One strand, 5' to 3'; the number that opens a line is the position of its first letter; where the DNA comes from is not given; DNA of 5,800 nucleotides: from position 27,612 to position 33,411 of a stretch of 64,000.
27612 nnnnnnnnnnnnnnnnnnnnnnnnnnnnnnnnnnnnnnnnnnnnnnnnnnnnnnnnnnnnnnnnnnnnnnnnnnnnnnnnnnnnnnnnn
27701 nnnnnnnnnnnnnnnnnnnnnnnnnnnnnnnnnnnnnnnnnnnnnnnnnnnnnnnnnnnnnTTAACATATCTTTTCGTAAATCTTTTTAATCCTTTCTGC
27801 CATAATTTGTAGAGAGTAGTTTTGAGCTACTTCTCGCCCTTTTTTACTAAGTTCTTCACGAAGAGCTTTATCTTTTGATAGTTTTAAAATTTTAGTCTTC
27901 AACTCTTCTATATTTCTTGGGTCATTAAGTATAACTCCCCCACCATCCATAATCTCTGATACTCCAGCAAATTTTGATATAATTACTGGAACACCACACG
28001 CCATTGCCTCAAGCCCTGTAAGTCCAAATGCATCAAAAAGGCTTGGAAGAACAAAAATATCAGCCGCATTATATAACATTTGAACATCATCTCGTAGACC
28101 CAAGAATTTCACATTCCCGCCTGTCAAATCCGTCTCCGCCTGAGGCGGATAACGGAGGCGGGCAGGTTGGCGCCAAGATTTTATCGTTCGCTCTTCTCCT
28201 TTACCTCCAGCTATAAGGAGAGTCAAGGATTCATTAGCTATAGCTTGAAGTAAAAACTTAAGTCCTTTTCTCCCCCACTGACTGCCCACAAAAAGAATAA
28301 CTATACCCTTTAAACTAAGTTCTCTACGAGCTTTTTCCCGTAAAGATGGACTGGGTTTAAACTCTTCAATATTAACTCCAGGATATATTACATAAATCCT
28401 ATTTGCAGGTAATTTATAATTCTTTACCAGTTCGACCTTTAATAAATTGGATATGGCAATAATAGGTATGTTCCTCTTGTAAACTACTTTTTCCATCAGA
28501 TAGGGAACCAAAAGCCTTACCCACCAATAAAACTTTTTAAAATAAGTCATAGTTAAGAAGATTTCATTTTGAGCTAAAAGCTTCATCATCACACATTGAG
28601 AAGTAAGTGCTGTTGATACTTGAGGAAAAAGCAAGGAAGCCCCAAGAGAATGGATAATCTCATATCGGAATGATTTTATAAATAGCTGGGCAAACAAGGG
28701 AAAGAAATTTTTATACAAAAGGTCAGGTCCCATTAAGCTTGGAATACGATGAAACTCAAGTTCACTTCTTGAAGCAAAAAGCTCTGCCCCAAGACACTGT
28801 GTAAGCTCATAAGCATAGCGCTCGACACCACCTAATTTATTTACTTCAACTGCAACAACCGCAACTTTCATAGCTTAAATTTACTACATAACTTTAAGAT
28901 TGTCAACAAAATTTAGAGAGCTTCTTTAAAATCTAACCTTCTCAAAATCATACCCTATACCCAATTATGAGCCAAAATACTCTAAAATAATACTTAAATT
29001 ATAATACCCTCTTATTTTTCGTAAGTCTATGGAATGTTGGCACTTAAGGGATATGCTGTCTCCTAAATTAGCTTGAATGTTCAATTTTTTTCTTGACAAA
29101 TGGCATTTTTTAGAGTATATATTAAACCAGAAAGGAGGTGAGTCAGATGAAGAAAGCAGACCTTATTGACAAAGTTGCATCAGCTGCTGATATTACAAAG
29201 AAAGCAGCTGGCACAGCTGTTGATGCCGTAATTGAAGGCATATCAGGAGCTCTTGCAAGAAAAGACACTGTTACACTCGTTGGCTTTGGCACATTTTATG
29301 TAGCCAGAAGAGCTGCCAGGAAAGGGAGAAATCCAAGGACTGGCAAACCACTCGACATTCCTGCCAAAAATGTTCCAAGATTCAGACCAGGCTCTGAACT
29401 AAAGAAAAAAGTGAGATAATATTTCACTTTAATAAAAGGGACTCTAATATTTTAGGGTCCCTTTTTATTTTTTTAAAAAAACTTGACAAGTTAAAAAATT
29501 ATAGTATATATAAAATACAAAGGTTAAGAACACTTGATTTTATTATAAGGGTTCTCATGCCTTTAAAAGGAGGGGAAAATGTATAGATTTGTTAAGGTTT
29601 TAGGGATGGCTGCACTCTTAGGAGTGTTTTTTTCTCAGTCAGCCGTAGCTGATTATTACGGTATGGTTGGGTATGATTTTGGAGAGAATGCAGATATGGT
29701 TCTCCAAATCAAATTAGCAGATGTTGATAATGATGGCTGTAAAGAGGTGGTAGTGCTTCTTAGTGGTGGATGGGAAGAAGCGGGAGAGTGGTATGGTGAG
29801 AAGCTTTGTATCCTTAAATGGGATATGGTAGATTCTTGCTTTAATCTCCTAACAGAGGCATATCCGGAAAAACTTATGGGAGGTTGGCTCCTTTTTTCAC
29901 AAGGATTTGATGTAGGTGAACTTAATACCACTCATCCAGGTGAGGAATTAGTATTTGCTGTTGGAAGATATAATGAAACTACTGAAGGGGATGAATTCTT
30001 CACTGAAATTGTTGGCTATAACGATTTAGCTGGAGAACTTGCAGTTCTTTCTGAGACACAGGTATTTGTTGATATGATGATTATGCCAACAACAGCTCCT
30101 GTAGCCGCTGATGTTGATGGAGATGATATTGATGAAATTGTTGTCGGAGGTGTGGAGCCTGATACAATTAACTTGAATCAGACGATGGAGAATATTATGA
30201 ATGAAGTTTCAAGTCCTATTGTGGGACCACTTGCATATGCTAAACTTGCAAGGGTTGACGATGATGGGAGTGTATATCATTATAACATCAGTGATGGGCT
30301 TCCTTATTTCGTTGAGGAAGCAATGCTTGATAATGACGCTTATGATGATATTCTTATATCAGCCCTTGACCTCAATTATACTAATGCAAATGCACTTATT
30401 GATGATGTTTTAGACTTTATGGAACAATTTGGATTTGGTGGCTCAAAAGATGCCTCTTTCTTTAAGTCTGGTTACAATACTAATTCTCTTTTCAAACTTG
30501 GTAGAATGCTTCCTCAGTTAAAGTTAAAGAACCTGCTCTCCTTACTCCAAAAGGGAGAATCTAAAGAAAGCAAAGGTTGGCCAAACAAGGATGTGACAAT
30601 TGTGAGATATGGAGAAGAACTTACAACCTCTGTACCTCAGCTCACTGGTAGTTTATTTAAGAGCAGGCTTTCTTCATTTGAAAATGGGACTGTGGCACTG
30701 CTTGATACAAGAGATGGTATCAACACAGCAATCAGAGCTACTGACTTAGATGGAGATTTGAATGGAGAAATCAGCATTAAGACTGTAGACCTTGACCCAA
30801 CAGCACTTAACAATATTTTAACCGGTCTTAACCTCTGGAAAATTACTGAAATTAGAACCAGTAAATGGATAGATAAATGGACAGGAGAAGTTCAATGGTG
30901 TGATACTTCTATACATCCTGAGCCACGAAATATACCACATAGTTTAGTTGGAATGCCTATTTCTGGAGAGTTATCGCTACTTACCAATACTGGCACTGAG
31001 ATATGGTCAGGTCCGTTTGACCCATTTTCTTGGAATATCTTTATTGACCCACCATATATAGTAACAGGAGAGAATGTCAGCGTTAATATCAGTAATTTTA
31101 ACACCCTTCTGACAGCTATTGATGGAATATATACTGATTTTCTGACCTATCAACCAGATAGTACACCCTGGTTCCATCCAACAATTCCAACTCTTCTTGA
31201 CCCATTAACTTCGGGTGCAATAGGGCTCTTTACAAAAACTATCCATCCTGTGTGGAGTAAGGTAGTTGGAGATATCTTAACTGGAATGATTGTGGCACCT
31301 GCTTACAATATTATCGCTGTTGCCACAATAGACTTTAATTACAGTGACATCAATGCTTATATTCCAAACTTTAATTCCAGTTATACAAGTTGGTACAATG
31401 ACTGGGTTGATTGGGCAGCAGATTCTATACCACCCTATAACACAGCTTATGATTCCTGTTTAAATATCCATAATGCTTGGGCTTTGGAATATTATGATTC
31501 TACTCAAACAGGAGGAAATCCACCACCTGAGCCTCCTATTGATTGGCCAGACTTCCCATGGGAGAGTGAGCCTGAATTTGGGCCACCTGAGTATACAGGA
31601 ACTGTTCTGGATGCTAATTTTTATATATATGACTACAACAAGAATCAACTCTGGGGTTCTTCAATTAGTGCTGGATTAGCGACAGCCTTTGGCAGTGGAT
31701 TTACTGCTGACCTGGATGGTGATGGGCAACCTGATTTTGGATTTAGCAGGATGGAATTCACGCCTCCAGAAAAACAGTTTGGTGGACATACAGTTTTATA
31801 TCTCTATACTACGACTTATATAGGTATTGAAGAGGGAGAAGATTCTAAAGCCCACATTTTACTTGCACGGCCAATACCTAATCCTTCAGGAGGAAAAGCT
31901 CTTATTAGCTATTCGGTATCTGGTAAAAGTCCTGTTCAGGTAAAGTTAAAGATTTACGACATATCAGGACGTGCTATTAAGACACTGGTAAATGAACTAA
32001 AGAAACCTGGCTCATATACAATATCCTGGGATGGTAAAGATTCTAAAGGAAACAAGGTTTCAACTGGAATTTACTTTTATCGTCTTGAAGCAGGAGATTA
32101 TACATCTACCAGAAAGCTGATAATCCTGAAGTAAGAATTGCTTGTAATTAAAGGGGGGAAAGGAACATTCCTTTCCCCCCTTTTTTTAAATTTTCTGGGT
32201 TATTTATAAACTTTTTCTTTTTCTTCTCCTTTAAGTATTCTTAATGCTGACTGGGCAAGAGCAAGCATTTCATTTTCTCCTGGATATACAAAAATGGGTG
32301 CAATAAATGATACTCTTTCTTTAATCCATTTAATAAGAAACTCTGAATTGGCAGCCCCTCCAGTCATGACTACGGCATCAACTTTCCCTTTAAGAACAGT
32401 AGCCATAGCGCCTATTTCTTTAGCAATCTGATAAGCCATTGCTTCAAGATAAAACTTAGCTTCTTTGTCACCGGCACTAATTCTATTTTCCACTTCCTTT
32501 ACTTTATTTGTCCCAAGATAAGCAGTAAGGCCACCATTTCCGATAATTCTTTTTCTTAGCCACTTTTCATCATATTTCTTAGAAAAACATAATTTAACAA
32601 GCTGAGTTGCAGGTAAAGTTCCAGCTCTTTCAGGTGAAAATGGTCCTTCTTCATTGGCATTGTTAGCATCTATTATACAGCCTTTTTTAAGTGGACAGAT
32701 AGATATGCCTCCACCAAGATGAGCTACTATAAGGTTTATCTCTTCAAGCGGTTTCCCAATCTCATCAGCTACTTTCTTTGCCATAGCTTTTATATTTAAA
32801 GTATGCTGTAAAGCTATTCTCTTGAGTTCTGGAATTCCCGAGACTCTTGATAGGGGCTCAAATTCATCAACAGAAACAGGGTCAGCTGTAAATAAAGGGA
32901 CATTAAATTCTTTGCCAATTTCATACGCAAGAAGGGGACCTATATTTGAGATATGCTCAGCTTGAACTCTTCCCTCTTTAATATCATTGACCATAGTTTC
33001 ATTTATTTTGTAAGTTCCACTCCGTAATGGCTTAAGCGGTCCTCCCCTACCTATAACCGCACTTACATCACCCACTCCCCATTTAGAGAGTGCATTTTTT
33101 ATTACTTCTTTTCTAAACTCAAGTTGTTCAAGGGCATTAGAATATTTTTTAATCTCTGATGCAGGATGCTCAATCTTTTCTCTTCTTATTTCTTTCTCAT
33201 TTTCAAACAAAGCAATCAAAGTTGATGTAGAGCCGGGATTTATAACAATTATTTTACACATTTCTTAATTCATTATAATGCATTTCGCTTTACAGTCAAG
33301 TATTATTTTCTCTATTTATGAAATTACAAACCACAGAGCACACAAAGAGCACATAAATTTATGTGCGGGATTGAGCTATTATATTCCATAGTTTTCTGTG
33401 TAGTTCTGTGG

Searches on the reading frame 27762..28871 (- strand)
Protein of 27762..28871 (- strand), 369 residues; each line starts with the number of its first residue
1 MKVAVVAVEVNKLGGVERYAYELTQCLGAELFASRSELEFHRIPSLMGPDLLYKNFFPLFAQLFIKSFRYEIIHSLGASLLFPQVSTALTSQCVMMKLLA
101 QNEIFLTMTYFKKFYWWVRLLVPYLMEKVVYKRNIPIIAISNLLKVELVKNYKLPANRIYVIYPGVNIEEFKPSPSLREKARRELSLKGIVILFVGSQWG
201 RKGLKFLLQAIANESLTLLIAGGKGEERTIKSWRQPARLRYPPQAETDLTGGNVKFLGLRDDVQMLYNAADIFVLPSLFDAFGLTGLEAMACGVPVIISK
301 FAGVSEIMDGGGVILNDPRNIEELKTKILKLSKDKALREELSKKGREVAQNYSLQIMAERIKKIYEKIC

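Call 15: search_protein_families(library=pfam, proteins=[window:27762-28871:-])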
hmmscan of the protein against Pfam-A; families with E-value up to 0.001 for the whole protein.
window:27762-28871:- (369 aa): 5 families
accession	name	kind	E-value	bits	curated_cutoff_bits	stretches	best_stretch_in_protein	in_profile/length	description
PF00534.26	Glycos_transf_1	-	9.7e-29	100.5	26.4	1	183-347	9-171/172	Glycosyl transferases group 1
PF13692.12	Glyco_trans_1_4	-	6.3e-26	91.8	27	1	191-334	3-142/142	Glycosyl transferases group 1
PF20706.3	GT4-conflict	-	7e-11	42.2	26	1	258-311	270-323/385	Family 4 Glycosyltransferase in conflict systems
PF13439.12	Glyco_transf_4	-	2.9e-10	40.9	28.5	1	14-169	2-169/170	Glycosyltransferase Family 4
PF13524.12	Glyco_trans_1_2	-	1.1e-05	25.9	25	1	205-354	3-135/144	Glycosyl transferase-like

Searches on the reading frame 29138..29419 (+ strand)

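Call 49: search_protein_families(library=pfam, proteins=[window:29138-29419:+], max_evalue=0.00001)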
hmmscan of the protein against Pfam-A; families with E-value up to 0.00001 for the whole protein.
window:29138-29419:+ (93 aa): 1 family
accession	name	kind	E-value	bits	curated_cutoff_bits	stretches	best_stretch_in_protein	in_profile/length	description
PF00216.26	Bac_DNA_binding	-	4.1e-32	110.7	22.4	1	4-92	1-89/90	Bacterial DNA-binding protein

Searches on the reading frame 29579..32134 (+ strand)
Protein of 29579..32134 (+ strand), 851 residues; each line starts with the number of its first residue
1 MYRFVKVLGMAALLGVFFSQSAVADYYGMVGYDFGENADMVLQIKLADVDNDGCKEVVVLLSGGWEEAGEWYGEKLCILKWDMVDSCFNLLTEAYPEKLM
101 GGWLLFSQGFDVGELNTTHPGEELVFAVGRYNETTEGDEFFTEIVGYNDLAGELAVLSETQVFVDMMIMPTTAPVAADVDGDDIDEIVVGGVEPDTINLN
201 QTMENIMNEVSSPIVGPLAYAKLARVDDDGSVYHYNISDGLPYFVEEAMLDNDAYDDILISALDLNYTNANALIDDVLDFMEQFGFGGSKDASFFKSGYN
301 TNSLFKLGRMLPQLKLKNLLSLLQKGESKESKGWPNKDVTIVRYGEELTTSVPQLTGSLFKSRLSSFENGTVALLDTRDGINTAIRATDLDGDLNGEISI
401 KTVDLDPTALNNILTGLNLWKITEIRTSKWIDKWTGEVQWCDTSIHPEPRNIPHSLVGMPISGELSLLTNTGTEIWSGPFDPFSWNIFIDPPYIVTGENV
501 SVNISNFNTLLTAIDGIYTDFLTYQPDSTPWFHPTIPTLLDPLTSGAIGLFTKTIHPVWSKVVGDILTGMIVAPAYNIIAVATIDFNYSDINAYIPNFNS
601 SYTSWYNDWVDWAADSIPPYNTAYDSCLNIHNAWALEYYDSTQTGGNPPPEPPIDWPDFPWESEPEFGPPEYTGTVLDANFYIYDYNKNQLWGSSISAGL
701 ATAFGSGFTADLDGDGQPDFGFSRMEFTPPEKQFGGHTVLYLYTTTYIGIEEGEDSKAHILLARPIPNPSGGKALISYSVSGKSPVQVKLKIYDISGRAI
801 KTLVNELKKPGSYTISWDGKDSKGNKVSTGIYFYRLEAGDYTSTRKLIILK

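Call 49: search_protein_families(library=pfam, proteins=[window:29579-32134:+], max_evalue=0.00001)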
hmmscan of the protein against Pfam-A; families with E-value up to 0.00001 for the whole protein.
window:29579-32134:+ (851 aa): 2 families
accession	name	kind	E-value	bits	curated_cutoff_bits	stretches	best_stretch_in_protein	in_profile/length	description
PF13860.13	FlgD_ig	-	1.1e-10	41.7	27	1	772-838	8-75/79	FlgD Ig-like domain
PF18962.6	Por_Secre_tail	-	2e-06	28.4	27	1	767-849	3-75/75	Secretion system C-terminal sorting domain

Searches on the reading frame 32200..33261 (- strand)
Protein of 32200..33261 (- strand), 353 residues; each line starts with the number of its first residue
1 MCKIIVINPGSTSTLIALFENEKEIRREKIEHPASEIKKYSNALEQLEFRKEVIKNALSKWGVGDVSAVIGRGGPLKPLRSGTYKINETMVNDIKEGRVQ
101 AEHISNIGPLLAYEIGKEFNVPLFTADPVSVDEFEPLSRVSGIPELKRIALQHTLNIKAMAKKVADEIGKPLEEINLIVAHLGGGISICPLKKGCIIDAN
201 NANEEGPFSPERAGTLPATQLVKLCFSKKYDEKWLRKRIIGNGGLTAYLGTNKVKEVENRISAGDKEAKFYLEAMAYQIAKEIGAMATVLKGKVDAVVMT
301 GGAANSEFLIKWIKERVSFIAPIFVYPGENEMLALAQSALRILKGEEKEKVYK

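Call 49: search_protein_families(library=pfam, proteins=[window:32200-33261:-], max_evalue=0.00001)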
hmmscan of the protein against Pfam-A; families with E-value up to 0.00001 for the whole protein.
window:32200-33261:- (353 aa): 1 family
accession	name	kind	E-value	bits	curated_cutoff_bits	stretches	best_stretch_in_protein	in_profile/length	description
PF00871.23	Acetate_kinase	-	2e-16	60.1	22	1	158-306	183-336/392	Acetokinase family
